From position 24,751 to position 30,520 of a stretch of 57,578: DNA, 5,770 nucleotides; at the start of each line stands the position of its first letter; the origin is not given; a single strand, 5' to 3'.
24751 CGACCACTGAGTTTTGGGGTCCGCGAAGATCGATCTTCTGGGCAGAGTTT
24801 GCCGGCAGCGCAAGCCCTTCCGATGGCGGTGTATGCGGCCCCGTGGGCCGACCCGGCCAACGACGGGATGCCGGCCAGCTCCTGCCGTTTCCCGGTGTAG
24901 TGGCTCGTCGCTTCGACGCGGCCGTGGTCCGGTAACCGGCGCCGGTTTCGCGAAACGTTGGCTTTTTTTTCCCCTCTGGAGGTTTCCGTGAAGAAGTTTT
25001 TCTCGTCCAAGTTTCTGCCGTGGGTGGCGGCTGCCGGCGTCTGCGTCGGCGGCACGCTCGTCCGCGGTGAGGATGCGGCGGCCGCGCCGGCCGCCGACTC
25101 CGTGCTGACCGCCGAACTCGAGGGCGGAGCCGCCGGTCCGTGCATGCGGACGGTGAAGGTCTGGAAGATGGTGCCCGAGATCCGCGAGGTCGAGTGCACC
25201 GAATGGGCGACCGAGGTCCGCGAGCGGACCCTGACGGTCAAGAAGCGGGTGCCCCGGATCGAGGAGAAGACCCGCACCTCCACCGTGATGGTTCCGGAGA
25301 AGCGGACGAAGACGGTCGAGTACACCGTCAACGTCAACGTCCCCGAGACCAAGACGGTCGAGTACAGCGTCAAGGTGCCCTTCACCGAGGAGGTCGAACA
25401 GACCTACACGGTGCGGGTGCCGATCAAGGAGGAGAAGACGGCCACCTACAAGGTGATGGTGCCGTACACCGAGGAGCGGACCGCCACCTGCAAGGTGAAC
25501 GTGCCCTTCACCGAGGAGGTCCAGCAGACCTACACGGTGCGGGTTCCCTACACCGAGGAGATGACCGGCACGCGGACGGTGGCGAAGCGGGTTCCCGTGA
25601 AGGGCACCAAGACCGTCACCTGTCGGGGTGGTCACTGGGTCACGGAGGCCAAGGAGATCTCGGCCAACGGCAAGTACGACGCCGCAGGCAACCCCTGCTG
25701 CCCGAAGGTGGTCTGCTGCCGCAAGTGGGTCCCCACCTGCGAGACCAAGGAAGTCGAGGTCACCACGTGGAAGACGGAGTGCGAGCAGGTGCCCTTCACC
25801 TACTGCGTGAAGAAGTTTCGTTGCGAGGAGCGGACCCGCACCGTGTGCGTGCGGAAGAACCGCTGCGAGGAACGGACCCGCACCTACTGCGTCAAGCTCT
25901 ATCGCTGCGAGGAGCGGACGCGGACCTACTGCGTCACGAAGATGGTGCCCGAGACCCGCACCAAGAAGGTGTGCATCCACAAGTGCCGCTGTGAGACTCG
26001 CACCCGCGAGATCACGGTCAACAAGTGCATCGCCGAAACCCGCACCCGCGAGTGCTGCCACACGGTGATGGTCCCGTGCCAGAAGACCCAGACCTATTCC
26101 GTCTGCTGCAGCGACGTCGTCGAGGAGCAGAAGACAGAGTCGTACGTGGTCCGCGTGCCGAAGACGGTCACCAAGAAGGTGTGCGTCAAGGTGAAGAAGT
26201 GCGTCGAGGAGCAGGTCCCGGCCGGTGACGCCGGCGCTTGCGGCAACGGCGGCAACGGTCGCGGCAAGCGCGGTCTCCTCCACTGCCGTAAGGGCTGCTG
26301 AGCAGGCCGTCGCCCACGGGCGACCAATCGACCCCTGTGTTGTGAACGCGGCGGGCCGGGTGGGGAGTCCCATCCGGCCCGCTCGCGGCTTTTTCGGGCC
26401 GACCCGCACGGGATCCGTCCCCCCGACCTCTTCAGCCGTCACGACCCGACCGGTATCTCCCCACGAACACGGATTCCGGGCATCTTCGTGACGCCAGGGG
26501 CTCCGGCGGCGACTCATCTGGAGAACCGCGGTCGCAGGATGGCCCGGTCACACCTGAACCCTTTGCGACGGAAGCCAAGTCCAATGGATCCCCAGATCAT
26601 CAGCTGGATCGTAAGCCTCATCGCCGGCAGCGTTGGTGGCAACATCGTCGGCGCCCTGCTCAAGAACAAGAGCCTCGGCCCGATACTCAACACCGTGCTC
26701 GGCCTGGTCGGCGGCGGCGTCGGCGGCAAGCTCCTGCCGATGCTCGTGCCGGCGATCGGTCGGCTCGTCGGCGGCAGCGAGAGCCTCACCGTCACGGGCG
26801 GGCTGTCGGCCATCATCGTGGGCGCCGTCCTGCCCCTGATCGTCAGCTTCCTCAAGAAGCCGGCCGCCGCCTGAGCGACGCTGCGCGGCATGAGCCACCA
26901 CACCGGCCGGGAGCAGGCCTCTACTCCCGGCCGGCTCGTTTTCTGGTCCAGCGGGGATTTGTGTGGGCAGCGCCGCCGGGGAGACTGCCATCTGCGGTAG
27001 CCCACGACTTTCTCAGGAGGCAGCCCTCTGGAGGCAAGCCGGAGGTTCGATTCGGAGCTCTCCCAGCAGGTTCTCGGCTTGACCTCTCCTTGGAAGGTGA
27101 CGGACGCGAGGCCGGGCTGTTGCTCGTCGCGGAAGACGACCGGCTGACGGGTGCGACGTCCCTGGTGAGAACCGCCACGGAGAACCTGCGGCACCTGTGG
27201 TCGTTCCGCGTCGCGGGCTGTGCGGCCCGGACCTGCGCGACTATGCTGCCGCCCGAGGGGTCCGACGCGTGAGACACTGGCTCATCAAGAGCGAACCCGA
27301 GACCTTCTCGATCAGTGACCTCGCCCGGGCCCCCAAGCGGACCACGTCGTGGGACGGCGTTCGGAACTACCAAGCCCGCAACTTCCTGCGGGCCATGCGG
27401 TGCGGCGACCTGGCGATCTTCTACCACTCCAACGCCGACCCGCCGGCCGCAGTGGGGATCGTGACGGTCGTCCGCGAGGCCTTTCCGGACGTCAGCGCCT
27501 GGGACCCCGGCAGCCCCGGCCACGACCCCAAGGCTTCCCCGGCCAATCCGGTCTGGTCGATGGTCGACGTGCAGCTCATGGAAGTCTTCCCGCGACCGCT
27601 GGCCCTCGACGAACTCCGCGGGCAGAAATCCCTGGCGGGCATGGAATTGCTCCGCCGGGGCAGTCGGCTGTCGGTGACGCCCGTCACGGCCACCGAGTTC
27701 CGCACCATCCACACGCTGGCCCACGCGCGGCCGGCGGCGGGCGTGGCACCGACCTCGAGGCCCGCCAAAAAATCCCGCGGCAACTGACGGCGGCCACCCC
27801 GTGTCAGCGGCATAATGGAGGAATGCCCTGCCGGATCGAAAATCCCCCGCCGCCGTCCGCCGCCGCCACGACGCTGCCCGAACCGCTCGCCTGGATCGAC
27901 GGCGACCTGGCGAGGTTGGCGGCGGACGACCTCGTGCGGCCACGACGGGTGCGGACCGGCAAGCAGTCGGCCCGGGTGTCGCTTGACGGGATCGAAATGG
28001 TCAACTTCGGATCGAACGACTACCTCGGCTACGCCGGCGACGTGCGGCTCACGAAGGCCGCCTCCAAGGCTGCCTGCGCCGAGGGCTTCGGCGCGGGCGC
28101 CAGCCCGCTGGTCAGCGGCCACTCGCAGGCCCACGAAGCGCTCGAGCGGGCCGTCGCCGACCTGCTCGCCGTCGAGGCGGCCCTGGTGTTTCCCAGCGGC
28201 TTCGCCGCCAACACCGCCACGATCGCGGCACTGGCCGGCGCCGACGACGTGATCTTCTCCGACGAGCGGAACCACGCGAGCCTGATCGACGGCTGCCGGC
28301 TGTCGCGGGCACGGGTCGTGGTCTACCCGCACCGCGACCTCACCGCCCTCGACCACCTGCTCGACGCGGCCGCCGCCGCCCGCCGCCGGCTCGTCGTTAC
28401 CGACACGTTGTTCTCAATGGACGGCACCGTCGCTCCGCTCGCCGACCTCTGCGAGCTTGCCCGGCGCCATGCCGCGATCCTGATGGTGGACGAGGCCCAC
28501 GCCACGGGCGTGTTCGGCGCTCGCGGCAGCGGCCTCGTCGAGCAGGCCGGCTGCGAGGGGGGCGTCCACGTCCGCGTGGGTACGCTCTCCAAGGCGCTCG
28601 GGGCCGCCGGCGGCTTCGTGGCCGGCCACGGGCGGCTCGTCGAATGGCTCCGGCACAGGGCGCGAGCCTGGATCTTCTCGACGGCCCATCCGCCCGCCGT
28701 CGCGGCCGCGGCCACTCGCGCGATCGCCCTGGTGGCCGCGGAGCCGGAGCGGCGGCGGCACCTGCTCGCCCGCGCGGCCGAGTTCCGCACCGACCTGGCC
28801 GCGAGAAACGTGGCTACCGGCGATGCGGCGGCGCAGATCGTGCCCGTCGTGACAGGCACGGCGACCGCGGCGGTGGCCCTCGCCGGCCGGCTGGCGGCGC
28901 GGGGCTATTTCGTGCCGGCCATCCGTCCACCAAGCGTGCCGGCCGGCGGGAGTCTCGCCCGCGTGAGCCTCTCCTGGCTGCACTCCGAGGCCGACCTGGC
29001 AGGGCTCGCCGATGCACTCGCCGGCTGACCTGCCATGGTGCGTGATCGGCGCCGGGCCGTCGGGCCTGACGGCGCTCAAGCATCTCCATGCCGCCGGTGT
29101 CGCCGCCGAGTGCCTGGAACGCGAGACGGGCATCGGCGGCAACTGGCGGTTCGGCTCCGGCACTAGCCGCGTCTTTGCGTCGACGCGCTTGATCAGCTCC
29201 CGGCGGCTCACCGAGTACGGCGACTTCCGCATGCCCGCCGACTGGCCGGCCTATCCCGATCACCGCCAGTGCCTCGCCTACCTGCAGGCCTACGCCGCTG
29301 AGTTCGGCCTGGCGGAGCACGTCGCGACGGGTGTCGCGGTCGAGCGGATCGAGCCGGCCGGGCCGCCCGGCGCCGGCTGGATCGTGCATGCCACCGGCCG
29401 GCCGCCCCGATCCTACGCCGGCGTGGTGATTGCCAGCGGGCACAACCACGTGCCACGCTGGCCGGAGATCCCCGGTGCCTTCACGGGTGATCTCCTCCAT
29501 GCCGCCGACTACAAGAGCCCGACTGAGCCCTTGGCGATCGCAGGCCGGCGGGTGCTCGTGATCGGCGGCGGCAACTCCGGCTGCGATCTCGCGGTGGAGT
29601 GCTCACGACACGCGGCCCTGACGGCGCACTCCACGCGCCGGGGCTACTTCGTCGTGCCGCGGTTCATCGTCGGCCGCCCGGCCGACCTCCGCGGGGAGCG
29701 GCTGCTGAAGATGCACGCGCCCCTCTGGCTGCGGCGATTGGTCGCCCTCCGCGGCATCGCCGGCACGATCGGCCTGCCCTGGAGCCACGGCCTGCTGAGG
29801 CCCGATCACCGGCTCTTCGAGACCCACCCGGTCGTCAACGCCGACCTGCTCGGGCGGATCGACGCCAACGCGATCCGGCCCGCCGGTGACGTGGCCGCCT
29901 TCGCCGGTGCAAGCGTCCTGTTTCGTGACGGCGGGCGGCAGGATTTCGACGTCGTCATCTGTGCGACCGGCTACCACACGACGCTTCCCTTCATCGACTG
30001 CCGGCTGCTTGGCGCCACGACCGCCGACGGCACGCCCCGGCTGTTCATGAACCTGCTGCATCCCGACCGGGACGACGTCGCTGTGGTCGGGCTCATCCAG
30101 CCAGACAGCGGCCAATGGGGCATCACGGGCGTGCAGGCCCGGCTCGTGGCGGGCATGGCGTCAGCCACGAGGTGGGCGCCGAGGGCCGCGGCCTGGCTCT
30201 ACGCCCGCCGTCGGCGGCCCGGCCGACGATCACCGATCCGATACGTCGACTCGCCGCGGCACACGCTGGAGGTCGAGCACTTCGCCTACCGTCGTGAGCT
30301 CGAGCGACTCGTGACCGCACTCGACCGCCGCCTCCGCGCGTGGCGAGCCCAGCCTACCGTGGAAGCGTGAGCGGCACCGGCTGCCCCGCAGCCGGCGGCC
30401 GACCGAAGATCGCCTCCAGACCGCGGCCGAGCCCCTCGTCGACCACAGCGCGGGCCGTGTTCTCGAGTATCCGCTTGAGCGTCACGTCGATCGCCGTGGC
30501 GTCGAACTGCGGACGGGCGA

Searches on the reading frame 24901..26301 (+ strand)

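Call 56: search_protein_families(library=pfam, proteins=[window:24901-26301:+], max_evalue=0.001)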
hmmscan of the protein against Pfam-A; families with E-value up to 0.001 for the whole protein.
window:24901-26301:+ (466 aa): 1 family
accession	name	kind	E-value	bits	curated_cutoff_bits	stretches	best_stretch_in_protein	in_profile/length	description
PF07639.16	YTV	-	4e-17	62.4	21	4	141-178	1-42/43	YTV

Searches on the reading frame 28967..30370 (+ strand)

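Call 57: search_protein_families(library=pfam, proteins=[window:28967-30370:+], max_evalue=0.001)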
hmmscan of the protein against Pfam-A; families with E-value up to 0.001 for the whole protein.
window:28967-30370:+ (467 aa): 6 families
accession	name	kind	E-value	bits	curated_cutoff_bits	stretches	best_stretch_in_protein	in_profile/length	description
PF00743.25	FMO-like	-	1.3e-49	169.5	22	1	25-451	5-444/532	Flavin-binding monooxygenase-like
PF13738.12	Pyr_redox_3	-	6.7e-18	65.4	30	1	26-219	2-190/305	Pyridine nucleotide-disulphide oxidoreductase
PF07992.20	Pyr_redox_2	-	8.2e-09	35.7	26.1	1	25-216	4-165/291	Pyridine nucleotide-disulphide oxidoreductase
PF13450.12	NAD_binding_8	-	2.3e-05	25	21.9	1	26-61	1-36/68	NAD(P)-binding Rossmann-like domain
PF13434.12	Lys_Orn_oxgnase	-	7.2e-05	22.5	21.3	0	119-215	112-210/339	L-lysine 6-monooxygenase/L-ornithine 5-monooxygenase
PF13454.12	NAD_binding_9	-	0.00068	20.1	21.8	0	26-43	2-19/155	FAD-NAD(P)-binding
